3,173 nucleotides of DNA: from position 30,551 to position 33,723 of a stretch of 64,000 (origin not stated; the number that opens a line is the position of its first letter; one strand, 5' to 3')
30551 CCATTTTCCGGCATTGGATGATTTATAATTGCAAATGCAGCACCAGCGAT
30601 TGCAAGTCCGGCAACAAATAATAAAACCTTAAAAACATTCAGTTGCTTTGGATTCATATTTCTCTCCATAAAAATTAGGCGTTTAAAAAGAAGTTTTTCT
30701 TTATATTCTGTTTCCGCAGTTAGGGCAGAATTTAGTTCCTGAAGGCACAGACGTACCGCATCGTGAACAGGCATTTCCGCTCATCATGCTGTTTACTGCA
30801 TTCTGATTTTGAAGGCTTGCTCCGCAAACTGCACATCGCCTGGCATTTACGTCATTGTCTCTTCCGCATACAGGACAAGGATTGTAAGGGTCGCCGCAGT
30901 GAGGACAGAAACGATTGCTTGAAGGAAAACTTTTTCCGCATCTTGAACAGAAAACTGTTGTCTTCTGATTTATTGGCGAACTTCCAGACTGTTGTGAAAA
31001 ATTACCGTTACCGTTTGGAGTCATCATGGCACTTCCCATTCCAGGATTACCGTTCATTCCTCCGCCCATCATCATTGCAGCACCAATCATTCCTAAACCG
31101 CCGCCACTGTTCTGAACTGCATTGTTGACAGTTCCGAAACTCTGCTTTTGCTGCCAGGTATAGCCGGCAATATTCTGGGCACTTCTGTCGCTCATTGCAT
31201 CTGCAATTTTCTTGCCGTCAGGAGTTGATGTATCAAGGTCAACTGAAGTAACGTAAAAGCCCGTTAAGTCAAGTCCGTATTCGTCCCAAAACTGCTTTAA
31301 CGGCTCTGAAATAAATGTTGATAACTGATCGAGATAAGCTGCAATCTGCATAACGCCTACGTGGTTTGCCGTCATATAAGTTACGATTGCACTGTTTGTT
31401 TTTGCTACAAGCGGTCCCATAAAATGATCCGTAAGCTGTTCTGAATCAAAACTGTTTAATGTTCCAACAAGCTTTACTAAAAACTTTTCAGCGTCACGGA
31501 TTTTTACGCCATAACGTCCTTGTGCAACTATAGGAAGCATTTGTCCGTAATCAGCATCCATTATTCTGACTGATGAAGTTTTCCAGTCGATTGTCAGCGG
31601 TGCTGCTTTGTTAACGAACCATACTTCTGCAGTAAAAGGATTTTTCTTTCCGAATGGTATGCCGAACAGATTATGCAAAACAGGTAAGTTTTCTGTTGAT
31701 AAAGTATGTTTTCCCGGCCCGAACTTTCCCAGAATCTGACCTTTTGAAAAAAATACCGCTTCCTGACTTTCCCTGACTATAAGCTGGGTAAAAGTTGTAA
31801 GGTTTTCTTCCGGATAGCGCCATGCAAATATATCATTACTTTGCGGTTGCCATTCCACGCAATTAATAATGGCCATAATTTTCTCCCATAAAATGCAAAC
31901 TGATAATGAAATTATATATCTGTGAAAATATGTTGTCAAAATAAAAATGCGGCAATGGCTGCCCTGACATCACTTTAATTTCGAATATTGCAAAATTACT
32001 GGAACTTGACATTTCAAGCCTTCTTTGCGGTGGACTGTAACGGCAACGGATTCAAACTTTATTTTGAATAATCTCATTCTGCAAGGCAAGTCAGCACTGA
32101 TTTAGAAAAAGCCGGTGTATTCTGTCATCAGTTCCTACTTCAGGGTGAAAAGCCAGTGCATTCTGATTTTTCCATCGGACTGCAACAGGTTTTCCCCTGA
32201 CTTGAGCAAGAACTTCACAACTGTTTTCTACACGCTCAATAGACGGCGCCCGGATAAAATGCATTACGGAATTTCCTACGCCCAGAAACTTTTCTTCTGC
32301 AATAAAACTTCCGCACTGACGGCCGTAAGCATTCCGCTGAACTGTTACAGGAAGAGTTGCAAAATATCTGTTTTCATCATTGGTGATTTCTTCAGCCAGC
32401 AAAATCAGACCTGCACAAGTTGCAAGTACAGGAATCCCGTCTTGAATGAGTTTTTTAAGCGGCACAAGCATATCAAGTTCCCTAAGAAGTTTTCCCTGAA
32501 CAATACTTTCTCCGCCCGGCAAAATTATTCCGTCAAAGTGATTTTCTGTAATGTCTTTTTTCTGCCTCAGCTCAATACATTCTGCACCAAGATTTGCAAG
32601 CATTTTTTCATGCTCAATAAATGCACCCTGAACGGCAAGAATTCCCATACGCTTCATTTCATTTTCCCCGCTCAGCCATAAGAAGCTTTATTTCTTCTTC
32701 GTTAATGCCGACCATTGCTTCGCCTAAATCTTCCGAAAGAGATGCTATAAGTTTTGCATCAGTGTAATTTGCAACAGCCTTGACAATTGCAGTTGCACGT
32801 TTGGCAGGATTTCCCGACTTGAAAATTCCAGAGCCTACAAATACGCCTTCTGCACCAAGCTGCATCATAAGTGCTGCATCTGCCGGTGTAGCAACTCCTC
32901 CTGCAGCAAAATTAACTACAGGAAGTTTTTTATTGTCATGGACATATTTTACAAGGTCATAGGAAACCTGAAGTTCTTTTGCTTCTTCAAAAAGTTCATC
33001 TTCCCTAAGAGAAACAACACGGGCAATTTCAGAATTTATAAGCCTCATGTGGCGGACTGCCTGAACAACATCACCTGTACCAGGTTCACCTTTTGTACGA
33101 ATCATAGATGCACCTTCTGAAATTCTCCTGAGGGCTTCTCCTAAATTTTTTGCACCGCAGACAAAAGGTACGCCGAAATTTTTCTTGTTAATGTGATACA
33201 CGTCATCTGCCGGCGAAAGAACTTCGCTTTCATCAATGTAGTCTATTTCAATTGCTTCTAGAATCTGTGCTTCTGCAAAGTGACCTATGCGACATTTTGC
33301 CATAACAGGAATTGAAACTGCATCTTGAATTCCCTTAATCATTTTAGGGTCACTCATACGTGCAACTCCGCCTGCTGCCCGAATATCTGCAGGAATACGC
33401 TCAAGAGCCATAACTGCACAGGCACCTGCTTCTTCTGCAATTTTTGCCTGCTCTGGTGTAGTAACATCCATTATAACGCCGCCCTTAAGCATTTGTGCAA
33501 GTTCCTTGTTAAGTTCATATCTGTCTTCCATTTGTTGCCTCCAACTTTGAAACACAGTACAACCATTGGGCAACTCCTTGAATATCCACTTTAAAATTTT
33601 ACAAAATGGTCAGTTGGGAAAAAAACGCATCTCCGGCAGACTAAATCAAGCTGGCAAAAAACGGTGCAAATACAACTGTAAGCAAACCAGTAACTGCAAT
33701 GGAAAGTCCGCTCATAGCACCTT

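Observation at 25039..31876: Six-gene coupled operon of unknown function: SPFH-Zn ribbon, two membrane proteins, paired coiled-coil paralogues, beta-helix protein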

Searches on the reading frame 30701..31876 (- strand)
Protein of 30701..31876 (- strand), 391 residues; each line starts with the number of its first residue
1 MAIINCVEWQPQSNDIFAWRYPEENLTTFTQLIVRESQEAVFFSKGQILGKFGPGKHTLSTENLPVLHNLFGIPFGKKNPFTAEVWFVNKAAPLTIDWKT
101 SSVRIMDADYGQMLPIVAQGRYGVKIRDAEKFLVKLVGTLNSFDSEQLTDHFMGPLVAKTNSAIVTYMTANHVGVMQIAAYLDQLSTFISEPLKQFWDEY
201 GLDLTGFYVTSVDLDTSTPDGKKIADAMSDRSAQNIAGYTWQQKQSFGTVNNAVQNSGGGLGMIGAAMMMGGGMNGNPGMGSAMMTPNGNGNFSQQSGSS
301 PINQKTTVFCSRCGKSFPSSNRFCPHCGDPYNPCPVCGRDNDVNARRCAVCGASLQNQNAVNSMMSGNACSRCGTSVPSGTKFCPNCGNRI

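Call 3: search_protein_families(library=pfam, proteins=[window:30701-31876:-], max_evalue=0.1)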
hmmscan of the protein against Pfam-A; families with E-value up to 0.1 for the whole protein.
window:30701-31876:- (391 aa): 13 families
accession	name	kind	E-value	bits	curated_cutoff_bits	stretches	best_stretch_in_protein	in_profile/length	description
PF13421.11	Band_7_1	-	2.8e-38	132.1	24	1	19-215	2-196/211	SPFH domain-Band 7 family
PF12773.13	DZR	-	5.6e-18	65.3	27.3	3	334-388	1-45/45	Double zinc ribbon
PF13240.11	Zn_Ribbon_1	-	8.1e-16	57.7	25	3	370-390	2-22/23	zinc-ribbon domain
PF13248.11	Zn_ribbon_3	-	1.6e-10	40.5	27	2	368-391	3-26/26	zinc-ribbon domain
PF17032.10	Zn_ribbon_15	-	1.4e-07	32.6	28.9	2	301-328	46-73/73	zinc-ribbon family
PF24463.1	DUF7577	-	6.6e-06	26.1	28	1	334-356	5-27/27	Domain of unknown function (DUF7577)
PF18912.6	DZR_2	-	1.7e-05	25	27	1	334-387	10-55/56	Double zinc ribbon domain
PF01145.31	Band_7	-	4.5e-05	24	23.6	1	33-234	2-161/176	SPFH domain / Band 7 family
PF07191.17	Zn_ribbon_6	-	0.00021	21.7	25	1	303-339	12-47/67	Double zinc ribbon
PF10235.14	Cript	-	0.009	17.1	25.5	1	294-342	32-82/90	Microtubule-associated protein CRIPT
PF18439.7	zf_UBZ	-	0.039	14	25.6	1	307-320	2-15/32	Ubiquitin-Binding Zinc Finger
PF09297.16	Zn_ribbon_NUD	-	0.04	14.1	24.8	0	319-330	1-12/32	NADH pyrophosphatase zinc ribbon domain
PF23137.1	HVO_0758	-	0.071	13.4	27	1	347-375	22-50/55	HVO_0758 mu-protein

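Call 4: search_protein_families(library=padloc, proteins=[window:30701-31876:-], max_evalue=0.1)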
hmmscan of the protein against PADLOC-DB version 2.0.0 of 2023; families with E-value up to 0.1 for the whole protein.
window:30701-31876:- (391 aa): 0 families

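Call 5: search_protein_families(library=ncbifam, proteins=[window:30701-31876:-], max_evalue=0.1)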
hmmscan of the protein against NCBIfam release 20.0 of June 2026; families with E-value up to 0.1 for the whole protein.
window:30701-31876:- (391 aa): 6 families
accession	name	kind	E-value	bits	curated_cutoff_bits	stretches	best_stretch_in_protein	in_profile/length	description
NF049953.1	ribbon_DG_selen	exception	0.00027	20.9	130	0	304-328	144-168/172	zinc ribbon-containing (seleno)protein DG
NF011149.0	PRK14559.1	equivalog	0.012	14.4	374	1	308-356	2-52/642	serine/threonine phosphatase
NF005651.0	PRK07418.1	subfamily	0.017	13.3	942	0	303-329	589-615/617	acetolactate synthase large subunit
NF053632.1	heli_RadD_YejH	equivalog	0.073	11.3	720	0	332-358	430-456/573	DNA repair helicase RadD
NF041912.1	HVO_0758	equivalog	0.075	13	70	1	347-375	22-50/55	HVO_0758 family zinc finger protein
NF045510.1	4Cys_prefix_kin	domain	0.092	13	24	0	325-355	5-26/26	4-Cys prefix domain-containing protein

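Call 20: search_protein_families(library=phrogs, proteins=[window:30701-31876:-], max_evalue=0.01)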
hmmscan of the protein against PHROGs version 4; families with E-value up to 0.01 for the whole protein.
window:30701-31876:- (391 aa): 6 families
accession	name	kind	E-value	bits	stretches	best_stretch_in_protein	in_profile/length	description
phrog_16989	-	moron, auxiliary metabolic gene and host takeover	6.5e-06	27.2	1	304-329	3-28/122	membrane protein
phrog_19315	-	unknown function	6.6e-05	23.1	1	333-389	260-309/348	-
phrog_2546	-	unknown function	8.4e-05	23.9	0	370-390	3-23/180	-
phrog_10714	-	unknown function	0.0017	19.6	0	368-391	74-99/109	-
phrog_9700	-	unknown function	0.0029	17.6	0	305-329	4-28/483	-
phrog_4852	-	unknown function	0.0096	16.6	0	302-331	8-39/194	-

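Call 96: search_solved_structures(query=window:30701-31876:-, max_evalue=0.01)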
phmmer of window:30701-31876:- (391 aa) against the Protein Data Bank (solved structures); distinct sequences matched with E-value up to 0.01: 0.

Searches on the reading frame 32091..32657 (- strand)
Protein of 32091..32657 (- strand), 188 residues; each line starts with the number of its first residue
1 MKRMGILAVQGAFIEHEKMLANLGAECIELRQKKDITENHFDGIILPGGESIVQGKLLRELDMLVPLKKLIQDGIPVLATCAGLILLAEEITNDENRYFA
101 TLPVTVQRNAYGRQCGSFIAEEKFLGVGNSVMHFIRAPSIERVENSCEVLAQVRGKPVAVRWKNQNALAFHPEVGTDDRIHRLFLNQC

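Call 88: search_protein_families(library=pfam, proteins=[window:32091-32657:-], max_evalue=0.0001)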
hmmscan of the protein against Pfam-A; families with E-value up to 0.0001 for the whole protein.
window:32091-32657:- (188 aa): 4 families
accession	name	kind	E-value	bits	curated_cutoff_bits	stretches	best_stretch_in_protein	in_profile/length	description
PF01174.25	SNO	-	2e-41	142.4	27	1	6-188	1-186/188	SNO glutamine amidotransferase family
PF07685.20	GATase_3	-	1.8e-09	37.9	27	1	20-96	19-97/196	CobB/CobQ-like glutamine amidotransferase domain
PF01965.30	DJ-1_PfpI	-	1.1e-05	25.8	26.6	1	34-91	55-111/165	DJ-1/PfpI family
PF00117.34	GATase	-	4.7e-05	23.6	22.8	1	20-179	17-178/190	Glutamine amidotransferase class-I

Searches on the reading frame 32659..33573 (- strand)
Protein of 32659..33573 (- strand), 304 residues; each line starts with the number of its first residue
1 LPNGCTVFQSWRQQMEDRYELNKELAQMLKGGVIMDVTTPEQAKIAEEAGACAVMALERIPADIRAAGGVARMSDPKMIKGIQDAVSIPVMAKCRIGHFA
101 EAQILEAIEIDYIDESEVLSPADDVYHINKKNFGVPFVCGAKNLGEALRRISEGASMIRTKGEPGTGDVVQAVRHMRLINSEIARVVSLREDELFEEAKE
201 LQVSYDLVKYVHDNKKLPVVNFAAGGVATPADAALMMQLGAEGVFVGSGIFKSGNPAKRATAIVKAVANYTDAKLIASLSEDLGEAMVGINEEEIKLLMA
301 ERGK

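Call 88: search_protein_families(library=pfam, proteins=[window:32659-33573:-], max_evalue=0.0001)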
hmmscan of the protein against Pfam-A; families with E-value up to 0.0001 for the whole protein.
window:32659-33573:- (304 aa): 4 families
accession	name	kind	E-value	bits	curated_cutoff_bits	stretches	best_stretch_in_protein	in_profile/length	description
PF01680.23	SOR_SNZ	-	8.9e-109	362.5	27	1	20-224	3-207/207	SOR/SNZ family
PF05690.20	ThiG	-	1.8e-10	41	23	1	207-270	166-227/247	Thiazole biosynthesis protein ThiG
PF03060.21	NMO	-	1.1e-05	25.4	28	0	204-251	181-226/331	Nitronate monooxygenase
PF01207.24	Dus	-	3e-05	23.7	20.4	0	202-252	170-219/311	Dihydrouridine synthase (Dus)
